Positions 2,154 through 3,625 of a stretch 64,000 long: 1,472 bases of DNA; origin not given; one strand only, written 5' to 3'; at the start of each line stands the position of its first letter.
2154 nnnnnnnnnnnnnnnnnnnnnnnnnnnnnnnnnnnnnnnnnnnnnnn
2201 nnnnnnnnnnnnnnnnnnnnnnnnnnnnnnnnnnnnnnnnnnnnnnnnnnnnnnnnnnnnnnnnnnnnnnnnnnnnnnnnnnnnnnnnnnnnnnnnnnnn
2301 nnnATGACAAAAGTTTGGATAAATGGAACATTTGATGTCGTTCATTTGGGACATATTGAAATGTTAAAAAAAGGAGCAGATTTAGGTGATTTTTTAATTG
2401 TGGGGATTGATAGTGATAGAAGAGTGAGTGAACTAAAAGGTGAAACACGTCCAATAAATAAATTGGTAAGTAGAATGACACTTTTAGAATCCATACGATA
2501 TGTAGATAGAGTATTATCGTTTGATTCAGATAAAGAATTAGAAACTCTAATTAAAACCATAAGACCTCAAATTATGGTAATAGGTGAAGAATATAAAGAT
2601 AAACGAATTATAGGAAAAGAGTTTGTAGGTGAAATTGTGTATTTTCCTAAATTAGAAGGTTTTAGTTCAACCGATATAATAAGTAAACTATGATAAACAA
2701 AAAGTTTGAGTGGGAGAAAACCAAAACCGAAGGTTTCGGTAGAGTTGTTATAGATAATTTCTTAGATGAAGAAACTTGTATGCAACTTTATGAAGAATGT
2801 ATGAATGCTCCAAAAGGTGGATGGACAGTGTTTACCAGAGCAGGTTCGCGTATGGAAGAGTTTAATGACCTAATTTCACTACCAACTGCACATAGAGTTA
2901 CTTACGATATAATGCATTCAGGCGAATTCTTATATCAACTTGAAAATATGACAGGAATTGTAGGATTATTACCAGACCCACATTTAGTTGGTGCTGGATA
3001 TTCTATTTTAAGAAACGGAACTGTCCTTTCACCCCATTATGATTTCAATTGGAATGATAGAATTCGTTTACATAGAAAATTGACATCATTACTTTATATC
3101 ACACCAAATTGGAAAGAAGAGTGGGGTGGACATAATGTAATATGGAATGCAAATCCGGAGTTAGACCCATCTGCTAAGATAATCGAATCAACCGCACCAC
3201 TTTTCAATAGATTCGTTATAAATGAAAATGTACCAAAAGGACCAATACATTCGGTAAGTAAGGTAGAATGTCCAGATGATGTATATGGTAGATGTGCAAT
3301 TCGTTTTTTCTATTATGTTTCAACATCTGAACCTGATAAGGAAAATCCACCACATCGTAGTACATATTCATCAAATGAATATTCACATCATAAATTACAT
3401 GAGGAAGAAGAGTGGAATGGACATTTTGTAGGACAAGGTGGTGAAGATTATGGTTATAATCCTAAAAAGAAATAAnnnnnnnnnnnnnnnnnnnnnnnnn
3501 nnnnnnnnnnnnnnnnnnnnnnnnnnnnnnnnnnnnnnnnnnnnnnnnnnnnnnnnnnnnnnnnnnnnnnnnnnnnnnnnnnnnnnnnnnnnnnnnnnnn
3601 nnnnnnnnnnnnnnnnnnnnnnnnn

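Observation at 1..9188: Nine-kb block of glycan or nucleotide-sugar modification genes with two tandem paralog pairs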

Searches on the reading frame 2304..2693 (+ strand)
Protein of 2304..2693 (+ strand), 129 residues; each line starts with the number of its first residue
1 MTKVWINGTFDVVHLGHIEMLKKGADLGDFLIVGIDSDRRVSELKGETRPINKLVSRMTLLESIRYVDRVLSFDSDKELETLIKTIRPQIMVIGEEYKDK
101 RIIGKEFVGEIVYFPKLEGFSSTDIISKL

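Call 3: search_protein_families(library=pfam, max_evalue=0.1, proteins=[window:2304-2693:+])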
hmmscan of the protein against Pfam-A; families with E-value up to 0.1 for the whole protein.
window:2304-2693:+ (129 aa): 3 families
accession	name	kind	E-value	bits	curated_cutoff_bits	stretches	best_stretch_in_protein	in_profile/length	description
PF01467.32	CTP_transf_like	-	9.5e-19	68.4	21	1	6-126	2-131/133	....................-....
PF14582.11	Metallophos_3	-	0.031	14.1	28.2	1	67-108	190-233/259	Metallophosphoesterase, calcineurin superfamily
PF06574.18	FAD_syn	-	0.035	14.4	27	0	8-78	13-88/158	FAD synthetase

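Call 4: search_protein_families(library=phrogs, max_evalue=0.01, proteins=[window:2304-2693:+])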
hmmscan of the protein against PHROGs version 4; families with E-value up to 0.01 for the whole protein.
window:2304-2693:+ (129 aa): 3 families
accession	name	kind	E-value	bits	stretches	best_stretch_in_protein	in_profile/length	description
phrog_7878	-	other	6.3e-42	143.8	1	1-128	1-127/131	bifunctional heptose 7-phosphate kinase/heptose 1-phosphate adenyltransferase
phrog_21127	-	DNA, RNA and nucleotide metabolism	1.1e-13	51.8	1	61-126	2-67/73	nucleotidyltransferase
phrog_3462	-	moron, auxiliary metabolic gene and host takeover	0.0051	17.1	1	4-78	5-80/346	nicotinamide-nucleotide adenylyltransferase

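Call 16: search_protein_families(library=ncbifam, max_evalue=0.01, proteins=[window:2304-2693:+])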
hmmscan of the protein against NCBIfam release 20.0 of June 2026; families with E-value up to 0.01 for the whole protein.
window:2304-2693:+ (129 aa): 11 families
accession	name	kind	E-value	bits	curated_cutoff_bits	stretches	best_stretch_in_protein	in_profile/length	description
TIGR02199.1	rfaE_dom_II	equivalog_domain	2.3e-34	118.3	181.5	1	4-128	14-141/144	D-glycero-beta-D-manno-heptose 1-phosphate adenylyltransferase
NF008454.0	PRK11316.1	equivalog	1.9e-30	105.9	521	1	4-128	343-470/475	bifunctional D-glycero-beta-D-manno-heptose-7-phosphate kinase/D-glycero-beta-D-manno-heptose 1-phosphate adenylyltransferase HldE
TIGR01518.1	g3p_cytidyltrns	equivalog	3.6e-21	75.6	165.4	1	5-126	2-122/125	glycerol-3-phosphate cytidylyltransferase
TIGR00125.1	cyt_tran_rel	domain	1.5e-16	60.3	27.7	1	4-69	2-64/65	adenylyltransferase/cytidyltransferase family protein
NF001985.0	PRK00777.1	subfamily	4.7e-11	43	104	1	1-64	4-65/157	pantetheine-phosphate adenylyltransferase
NF041124.1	CoaD_Thcocales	equivalog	3.4e-07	30.3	290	1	2-44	5-47/156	phosphopantetheine adenylyltransferase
NF002250.0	PRK01170.1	subfamily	5.4e-07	29.4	489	1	4-47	3-46/322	bifunctional pantetheine-phosphate adenylyltransferase/NTP phosphatase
TIGR01510.1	coaD_prev_kdtB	equivalog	1.8e-05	24.8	103.3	1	7-87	5-88/155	pantetheine-phosphate adenylyltransferase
NF005518.0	PRK07143.1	equivalog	0.00011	21.7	232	1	3-107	17-119/281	hypothetical protein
NF004162.0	PRK05627.1-5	equivalog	0.0017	17.8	241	1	8-82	20-95/304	bifunctional riboflavin kinase/FAD synthetase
NF045965.1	RibF_rel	equivalog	0.0067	15.9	200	0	4-98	15-122/279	FAD synthase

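Call 20: search_dna_similar(query=window:2304-2693:+, collection=phages, mode=protein, max_rows=30)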
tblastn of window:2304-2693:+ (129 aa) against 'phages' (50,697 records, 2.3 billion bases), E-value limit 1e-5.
Records with a match: 126; places in all: 127; records where one place covers at least 80% of the query: 126.
Best place of each record, by identity: <60% 126.
By first word of the organism name: Streptomyces 53; Synechococcus 25; Vibrio 8; Bacteriophage 7; Prochlorococcus 6; Marine 5; Arthrobacter 4; Listeria 3; Bacteroides 3; Acinetobacter 2; and 8 more.
By host as written in the record: Streptomyces griseus ATCC 10137 23; - 17; Streptomyces lividans JI 1326 13; Synechococcus sp. 9; Streptomyces sanglieri UNT16F27A 4; Synechococcus sp. WH8109 3; Synechococcus sp. WH8102 3; Listeria monocytogenes 3; and 34 more.
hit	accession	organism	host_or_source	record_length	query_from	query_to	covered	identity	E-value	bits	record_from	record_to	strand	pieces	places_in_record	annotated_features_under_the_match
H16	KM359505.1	Prochlorococcus phage P-TIM68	Prochlorococcus sp. MIT9515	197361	1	129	100%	48.5%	1e-35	134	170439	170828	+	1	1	putative nucleotidyltransferase (x2) | putative nucleotide-sugar epimerase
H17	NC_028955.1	Prochlorococcus phage P-TIM68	Prochlorococcus sp. MIT9515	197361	1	129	100%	48.5%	1e-35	134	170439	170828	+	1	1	bifunctional heptose 7-phosphate kinase/heptose 1-phosphate ... | cysteine dioxygenase | nucleotide-sugar epimerase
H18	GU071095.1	Synechococcus phage S-SM2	Synechococcus sp. WH8017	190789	1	129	100%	45.7%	2e-34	130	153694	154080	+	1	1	putative nucleotidyltransferase | putative nucleotide-sugar epimerase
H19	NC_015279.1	Synechococcus phage S-SM2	Synechococcus sp. WH8017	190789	1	129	100%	45.7%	2e-34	130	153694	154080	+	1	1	bifunctional heptose 7-phosphate kinase/heptose 1-phosphate ... | nucleotide-sugar epimerase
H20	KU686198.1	Synechococcus phage S-CAM3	Synechococcus sp.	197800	5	126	95%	46.7%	3e-32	124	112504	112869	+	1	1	hypothetical protein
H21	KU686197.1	Synechococcus phage S-CAM3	Synechococcus sp.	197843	5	126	95%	46.7%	3e-32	124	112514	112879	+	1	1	hypothetical protein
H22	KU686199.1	Synechococcus phage S-CAM3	Synechococcus sp.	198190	5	126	95%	46.7%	3e-32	124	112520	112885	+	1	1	hypothetical protein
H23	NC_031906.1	Synechococcus phage S-CAM3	Synechococcus sp.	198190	5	126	95%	46.7%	3e-32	124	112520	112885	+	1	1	hypothetical protein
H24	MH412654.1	Synechococcus phage S-T4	Synechococcus sp. WH 7803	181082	4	129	98%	44.4%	1e-34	131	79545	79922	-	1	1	ADP-heptose synthase / D-glycero-beta-D-manno-heptose 7-phosphate ...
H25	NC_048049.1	Synechococcus phage S-T4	Synechococcus sp. WH 7803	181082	4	129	98%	44.4%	1e-34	131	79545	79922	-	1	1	bifunctional heptose 7-phosphate kinase/heptose 1-phosphate ...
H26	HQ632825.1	Prochlorococcus phage P-SSM5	Prochlorococcus marinus NATL2A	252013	4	129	98%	44.4%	8e-34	129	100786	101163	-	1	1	bifunctional heptose 7-phosphate kinase/heptose 1-phosphate ... | ADP-heptose synthase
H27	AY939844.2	Prochlorococcus phage P-SSM2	Prochlorococcus sp. NATL1A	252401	4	129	98%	44.4%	8e-34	129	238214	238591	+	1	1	putative nucleotidyltransferase | putative carbohydrate kinase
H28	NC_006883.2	Prochlorococcus phage P-SSM2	Prochlorococcus sp. NATL1A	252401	4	129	98%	44.4%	8e-34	129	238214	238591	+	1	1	bifunctional heptose 7-phosphate kinase/heptose 1-phosphate ... | putative carbohydrate kinase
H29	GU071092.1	Prochlorococcus phage P-SSM2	-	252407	4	129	98%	44.4%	8e-34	129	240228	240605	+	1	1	conserved hypothetical protein (x2)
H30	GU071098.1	Synechococcus phage S-SSM7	Synechococcus sp. WH8109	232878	4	129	98%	43.7%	4e-33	127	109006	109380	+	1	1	putative nucleotidyltransferase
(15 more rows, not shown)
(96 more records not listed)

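Call 21: get_annotated_region(hit=H17, flank=9000)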
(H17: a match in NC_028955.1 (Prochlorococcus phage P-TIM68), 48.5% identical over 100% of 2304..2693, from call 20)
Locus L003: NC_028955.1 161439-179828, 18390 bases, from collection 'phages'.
description: Prochlorococcus phage P-TIM68, complete genome.
organism: Prochlorococcus phage P-TIM68 (NCBI taxid 1542477)
taxonomy: Viruses; Duplodnaviria; Heunggongvirae; Uroviricota; Caudoviricetes; Kyanoviridae; Haifavirus; Haifavirus tim68
host: Prochlorococcus sp. MIT9515; source: -; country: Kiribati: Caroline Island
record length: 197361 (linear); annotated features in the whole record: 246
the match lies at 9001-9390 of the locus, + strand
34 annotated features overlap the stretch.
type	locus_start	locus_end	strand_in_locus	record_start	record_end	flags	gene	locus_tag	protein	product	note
CDS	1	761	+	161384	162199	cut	-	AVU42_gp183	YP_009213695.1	hypothetical protein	-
CDS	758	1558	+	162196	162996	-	-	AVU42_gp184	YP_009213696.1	glycosyltransferase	-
CDS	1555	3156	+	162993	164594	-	-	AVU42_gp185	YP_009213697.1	hypothetical protein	-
CDS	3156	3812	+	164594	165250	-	-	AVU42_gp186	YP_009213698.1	hypothetical protein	-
CDS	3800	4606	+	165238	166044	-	-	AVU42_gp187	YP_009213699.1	hypothetical protein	-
CDS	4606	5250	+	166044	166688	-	-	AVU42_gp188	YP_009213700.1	FabG-like 3-oxoacyl-(acyl-carrier-protein) reductase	-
CDS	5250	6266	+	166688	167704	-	-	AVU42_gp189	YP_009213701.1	zinc containing alcohol dehydrogenase superfamily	-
CDS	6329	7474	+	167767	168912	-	-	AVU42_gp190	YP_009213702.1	putative transketolase central region-containing protein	-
CDS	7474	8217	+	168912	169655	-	-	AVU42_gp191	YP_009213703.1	putative carbohydrate kinase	-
CDS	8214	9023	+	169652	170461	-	-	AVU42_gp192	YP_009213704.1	nucleotide-sugar epimerase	-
CDS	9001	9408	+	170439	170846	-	-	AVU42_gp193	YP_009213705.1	bifunctional heptose 7-phosphate kinase/heptose 1-phosphate adenyltransferase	-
CDS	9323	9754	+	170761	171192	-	-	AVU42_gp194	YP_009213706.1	cysteine dioxygenase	-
CDS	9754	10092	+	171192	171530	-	-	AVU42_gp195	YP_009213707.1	phosphoheptose isomerase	-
CDS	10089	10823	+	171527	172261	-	-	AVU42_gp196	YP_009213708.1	nucleotide-sugar epimerase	-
CDS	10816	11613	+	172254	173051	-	-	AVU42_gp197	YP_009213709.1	glucosyltransferase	-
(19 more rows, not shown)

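Call 22: get_annotated_region(hit=H28, flank=9000)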
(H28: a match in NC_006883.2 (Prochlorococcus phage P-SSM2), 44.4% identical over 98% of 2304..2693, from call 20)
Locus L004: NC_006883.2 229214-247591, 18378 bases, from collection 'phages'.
description: Prochlorococcus phage P-SSM2, complete genome.
organism: Prochlorococcus phage P-SSM2 (NCBI taxid 268746)
taxonomy: Viruses; Duplodnaviria; Heunggongvirae; Uroviricota; Caudoviricetes; Kyanoviridae; Salacisavirus; Salacisavirus pssm2
host: Prochlorococcus sp. NATL1A; source: -; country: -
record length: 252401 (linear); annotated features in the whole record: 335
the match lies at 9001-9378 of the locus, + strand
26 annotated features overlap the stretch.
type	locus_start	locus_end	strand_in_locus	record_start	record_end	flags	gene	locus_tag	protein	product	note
CDS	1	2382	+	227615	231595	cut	-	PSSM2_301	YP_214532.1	tail fiber protein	T4-GC: 296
CDS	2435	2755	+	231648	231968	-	-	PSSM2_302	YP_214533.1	hypothetical protein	T4-GC: 297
CDS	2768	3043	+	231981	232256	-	-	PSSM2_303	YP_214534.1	hypothetical protein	T4-GC: 298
CDS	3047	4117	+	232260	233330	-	-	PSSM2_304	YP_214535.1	hypothetical protein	T4-GC: 299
CDS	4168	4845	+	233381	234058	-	-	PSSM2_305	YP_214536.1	hypothetical protein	T4-GC: 300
CDS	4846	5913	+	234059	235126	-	-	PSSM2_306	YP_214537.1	hypothetical protein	T4-GC: 301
CDS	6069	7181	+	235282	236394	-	-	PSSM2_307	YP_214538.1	hypothetical protein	T4-GC: 302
CDS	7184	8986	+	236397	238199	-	-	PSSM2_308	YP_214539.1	Nol-like carbamoyltransferase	T4-GC: 303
CDS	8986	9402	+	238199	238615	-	-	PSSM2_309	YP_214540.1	bifunctional heptose 7-phosphate kinase/heptose 1-phosphate adenyltransferase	T4-GC: 304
CDS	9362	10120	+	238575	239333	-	-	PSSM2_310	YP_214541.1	putative carbohydrate kinase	T4-GC: 305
CDS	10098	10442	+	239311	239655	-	-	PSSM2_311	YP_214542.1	phosphoheptose isomerase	T4-GC: 306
CDS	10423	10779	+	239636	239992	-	-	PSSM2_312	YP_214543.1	cysteine dioxygenase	T4-GC: 307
CDS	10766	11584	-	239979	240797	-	-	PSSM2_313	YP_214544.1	nucleotide-sugar epimerase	T4-GC: 308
CDS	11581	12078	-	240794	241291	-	-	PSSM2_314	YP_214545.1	2OG-Fe(II) oxygenase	T4-GC: 155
CDS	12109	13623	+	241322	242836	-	-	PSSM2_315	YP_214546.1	tail fiber protein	T4-GC: 310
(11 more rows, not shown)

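Call 71: search_protein_families(library=pfam, max_evalue=0.1, proteins=[L004:10098-10442:+, L003:9754-10092:+])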
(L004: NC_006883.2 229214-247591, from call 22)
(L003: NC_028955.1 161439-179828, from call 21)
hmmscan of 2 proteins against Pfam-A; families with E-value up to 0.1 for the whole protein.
L004:10098-10442:+ (114 aa): 2 families
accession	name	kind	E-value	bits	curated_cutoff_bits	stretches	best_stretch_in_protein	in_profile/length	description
PF08235.19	LNS2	-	0.025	14.4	32.3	1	8-70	53-119/226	LNS2 (Lipin/Ned1/Smp2)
PF25109.1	HAD_PNKP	-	0.079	13.5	27.6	1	6-58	5-62/143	Polynucleotide kinase PNKP phosphatase domain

L003:9754-10092:+ (112 aa): 0 families

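Call 85: search_protein_families(library=ncbifam, max_evalue=0.01, proteins=[L004:10098-10442:+, L003:9754-10092:+, L004:9362-10120:+])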
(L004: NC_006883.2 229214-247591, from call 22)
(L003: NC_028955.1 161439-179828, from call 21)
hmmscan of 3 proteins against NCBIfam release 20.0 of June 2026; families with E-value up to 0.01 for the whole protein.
L004:10098-10442:+ (114 aa): 3 families
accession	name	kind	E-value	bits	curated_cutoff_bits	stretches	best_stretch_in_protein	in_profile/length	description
TIGR01689.1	EcbF-BcbF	subfamily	1e-08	35.2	162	1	3-111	2-107/126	capsule biosynthesis phosphatase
NF046079.1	HAD_phos_BT0820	equivalog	2.9e-05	24.4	165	1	6-106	4-97/137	BT0820 family HAD-type phosphatase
TIGR01662.1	HAD-SF-IIIA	subfamily_domain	0.0054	16.8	44.6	1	6-57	4-57/141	HAD-IIIA family hydrolase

L003:9754-10092:+ (112 aa): 1 family
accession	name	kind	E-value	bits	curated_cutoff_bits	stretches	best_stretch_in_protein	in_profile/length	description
TIGR01689.1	EcbF-BcbF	subfamily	5.8e-06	26.3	162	1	2-109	3-108/126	capsule biosynthesis phosphatase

L004:9362-10120:+ (252 aa): 20 families
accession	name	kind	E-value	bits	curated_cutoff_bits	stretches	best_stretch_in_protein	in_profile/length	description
TIGR02198.1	rfaE_dom_I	equivalog_domain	3.3e-43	148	345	2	71-250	101-313/315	D-glycero-beta-D-manno-heptose-7-phosphate kinase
NF008454.0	PRK11316.1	equivalog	3.2e-31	108.5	521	2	67-250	99-311/475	bifunctional D-glycero-beta-D-manno-heptose-7-phosphate kinase/D-glycero-beta-D-manno-heptose 1-phosphate adenylyltransferase HldE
TIGR02152.1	D_ribokin_bact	equivalog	6.4e-14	52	299.65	1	165-239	208-286/298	ribokinase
TIGR04382.1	myo_inos_iolC_N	equivalog_domain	9e-12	44.9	300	1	169-238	220-294/309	5-dehydro-2-deoxygluconokinase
NF041164.1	NucKinThplmales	equivalog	5e-11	42.3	450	1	129-246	162-285/295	nucleoside kinase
TIGR03828.1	pfkB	equivalog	3.5e-10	39.4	292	1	166-250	210-298/305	1-phosphofructokinase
TIGR03168.1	1-PFK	subfamily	5.3e-10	38.7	216.4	1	169-251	213-299/305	hexose kinase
NF008353.0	PRK11142.1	equivalog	2.8e-09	36.9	341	1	163-239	209-289/307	ribokinase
NF041320.1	pfkB_Halo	equivalog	4.2e-07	29.7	400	1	162-249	202-292/302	1-phosphofructokinase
NF007068.0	PRK09513.1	equivalog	1e-06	28.2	432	1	166-250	214-302/312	1-phosphofructokinase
NF041332.1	KDG_KDGal_kin_Halo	equivalog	1.1e-06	28.3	440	1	162-251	216-310/320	bifunctional 2-dehydro-3-deoxygluconokinase/2-dehydro-3-deoxygalactonokinase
NF006957.1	PRK09434.1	equivalog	1.7e-06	27.8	450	1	159-224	202-271/302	fructokinase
NF007321.0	PRK09813.1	equivalog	3.3e-06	26.8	247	1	173-239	190-260/261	fructoselysine 6-kinase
NF047869.1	myo_kin_aldol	exception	6.5e-06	24.8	600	1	184-236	262-314/586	bifunctional 5-dehydro-2-deoxygluconokinase/5-dehydro-2-deoxyphosphogluconate aldolase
NF040938.1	KDG_KDGal_kin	equivalog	1.4e-05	24.4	400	1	153-238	198-288/305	bifunctional 2-dehydro-3-deoxygluconokinase/2-dehydro-3-deoxygalactonokinase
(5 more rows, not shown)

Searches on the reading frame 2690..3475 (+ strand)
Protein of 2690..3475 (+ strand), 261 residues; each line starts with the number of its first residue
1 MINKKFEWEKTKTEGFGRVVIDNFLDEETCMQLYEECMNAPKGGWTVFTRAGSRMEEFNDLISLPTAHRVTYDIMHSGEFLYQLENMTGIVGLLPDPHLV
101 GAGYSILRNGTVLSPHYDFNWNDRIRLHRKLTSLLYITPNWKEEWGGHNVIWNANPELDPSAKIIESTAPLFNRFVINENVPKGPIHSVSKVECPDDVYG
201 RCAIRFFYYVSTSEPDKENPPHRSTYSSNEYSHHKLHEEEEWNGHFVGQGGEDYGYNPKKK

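Call 3: search_protein_families(library=pfam, max_evalue=0.1, proteins=[window:2690-3475:+])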
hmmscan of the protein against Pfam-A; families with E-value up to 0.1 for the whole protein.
window:2690-3475:+ (261 aa): 2 families
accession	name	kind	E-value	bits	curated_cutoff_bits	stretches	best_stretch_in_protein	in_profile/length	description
PF13640.12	2OG-FeII_Oxy_3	-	8.8e-12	46.3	27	1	108-209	7-98/98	2OG-Fe(II) oxygenase superfamily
PF13661.12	2OG-FeII_Oxy_4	-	9.8e-10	39.3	27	1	119-193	13-85/98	2OG-Fe(II) oxygenase superfamily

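Call 4: search_protein_families(library=phrogs, max_evalue=0.01, proteins=[window:2690-3475:+])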
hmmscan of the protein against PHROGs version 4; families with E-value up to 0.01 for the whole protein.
window:2690-3475:+ (261 aa): 1 family
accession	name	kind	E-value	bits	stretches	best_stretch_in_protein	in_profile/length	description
phrog_274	-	DNA, RNA and nucleotide metabolism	1.3e-05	26.1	1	20-177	11-151/192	DNA endonuclease V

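Call 16: search_protein_families(library=ncbifam, max_evalue=0.01, proteins=[window:2690-3475:+])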
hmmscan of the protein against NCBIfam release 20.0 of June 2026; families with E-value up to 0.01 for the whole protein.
window:2690-3475:+ (261 aa): 0 families

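Call 103: search_solved_structures(query=window:2690-3475:+, max_evalue=1, show_alignments=1)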
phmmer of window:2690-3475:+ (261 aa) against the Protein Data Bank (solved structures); distinct sequences matched with E-value up to 1: 5.
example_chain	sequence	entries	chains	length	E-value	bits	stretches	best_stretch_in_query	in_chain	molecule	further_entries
4nhx_A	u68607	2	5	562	0.018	17.7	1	128-216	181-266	2-oxoglutarate and iron-dependent oxygenase domain-containing protein 1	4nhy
6t8m_A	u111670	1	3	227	0.022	17.3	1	108-158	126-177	Prolyl 4-hydroxylase subunit alpha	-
7yp2_H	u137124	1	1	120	0.14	14.7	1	140-212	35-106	6H2 heavy chain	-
7u61_H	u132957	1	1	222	0.22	14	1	140-209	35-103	NIC311 Fab Heavy Chain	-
7u62_H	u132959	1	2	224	0.39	13.2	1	140-210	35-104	HY4-1F9 Fab Heavy Chain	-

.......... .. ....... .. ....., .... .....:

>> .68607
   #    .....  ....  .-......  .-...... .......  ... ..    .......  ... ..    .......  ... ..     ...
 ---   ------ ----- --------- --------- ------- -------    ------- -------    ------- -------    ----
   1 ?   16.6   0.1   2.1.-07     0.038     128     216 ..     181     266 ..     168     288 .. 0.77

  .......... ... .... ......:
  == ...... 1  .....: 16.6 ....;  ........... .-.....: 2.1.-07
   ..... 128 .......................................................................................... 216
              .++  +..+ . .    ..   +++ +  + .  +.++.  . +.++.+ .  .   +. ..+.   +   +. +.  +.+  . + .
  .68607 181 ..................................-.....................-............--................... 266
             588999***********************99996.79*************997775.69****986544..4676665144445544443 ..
